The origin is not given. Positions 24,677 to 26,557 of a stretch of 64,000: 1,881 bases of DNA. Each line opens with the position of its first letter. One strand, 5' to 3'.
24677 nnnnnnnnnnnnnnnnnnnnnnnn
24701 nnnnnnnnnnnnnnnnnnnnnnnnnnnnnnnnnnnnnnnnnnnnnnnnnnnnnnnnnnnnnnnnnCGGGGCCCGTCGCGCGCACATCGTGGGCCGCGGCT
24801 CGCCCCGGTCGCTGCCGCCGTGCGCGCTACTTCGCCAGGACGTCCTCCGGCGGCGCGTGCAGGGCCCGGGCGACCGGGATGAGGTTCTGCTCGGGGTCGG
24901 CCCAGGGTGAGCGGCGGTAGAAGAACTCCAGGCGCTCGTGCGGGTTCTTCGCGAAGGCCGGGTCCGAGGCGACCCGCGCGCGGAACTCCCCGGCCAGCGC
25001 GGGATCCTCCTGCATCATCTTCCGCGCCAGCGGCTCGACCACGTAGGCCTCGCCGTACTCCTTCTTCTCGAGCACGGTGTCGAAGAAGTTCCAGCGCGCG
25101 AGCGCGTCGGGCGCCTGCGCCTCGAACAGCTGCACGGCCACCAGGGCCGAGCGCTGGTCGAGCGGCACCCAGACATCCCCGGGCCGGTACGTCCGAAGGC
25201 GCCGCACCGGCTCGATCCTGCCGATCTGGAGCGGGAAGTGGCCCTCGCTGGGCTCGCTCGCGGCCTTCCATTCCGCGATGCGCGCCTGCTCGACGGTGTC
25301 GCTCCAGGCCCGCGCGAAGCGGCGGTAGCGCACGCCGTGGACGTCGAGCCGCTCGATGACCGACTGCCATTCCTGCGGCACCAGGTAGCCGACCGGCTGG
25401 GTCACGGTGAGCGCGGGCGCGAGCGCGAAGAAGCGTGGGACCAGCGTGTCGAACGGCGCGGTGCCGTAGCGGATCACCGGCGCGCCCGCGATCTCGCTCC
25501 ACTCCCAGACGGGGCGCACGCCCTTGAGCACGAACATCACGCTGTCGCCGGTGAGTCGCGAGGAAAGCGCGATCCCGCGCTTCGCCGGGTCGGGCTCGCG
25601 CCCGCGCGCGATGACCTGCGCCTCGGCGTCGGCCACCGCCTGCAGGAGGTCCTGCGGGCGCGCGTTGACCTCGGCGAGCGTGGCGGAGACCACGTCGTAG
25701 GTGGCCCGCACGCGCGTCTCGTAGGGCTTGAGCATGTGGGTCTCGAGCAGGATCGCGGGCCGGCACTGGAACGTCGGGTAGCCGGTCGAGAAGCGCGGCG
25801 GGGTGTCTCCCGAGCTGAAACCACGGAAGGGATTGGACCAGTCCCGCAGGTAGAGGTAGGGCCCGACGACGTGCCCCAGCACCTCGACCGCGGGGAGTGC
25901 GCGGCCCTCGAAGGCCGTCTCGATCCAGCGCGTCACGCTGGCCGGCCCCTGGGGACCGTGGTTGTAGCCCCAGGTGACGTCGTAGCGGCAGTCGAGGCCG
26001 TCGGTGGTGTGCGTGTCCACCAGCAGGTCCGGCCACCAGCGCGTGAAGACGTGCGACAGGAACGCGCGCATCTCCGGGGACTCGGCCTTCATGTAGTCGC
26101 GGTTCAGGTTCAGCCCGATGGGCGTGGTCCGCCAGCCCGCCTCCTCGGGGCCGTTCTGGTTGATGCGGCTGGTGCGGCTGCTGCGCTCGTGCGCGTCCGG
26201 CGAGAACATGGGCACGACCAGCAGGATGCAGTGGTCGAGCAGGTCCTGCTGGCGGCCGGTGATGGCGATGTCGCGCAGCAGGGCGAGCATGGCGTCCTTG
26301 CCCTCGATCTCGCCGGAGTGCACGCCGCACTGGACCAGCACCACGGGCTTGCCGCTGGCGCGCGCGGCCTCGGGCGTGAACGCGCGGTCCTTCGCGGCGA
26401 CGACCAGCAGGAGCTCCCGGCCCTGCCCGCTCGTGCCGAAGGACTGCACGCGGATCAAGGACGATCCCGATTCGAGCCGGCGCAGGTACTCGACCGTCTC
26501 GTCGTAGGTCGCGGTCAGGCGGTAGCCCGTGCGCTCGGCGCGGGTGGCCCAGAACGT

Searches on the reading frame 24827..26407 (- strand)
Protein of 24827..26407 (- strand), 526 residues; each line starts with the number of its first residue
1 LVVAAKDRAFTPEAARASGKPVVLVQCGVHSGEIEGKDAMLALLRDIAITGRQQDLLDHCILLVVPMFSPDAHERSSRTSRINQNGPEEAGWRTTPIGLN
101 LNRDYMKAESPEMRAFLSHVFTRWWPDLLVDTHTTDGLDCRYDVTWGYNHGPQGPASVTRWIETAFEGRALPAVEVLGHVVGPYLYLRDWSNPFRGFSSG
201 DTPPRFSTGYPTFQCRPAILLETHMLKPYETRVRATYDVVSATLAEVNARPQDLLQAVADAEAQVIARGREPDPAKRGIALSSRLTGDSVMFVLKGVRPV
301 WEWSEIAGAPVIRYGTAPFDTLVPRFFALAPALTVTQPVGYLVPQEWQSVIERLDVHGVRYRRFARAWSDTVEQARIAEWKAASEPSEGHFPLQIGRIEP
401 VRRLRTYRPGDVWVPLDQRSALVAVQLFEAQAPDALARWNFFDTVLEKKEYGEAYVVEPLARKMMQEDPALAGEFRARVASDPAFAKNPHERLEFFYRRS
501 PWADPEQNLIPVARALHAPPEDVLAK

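Call 103: search_protein_families(library=pfam, max_evalue=0.00001, proteins=[window:24827-26407:-])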
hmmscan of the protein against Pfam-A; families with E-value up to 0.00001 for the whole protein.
window:24827-26407:- (526 aa): 1 family
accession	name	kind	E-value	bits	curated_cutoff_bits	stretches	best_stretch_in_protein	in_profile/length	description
PF00246.29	Peptidase_M14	-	5.1e-10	39.9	21.6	1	14-107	40-135/286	Zinc carboxypeptidase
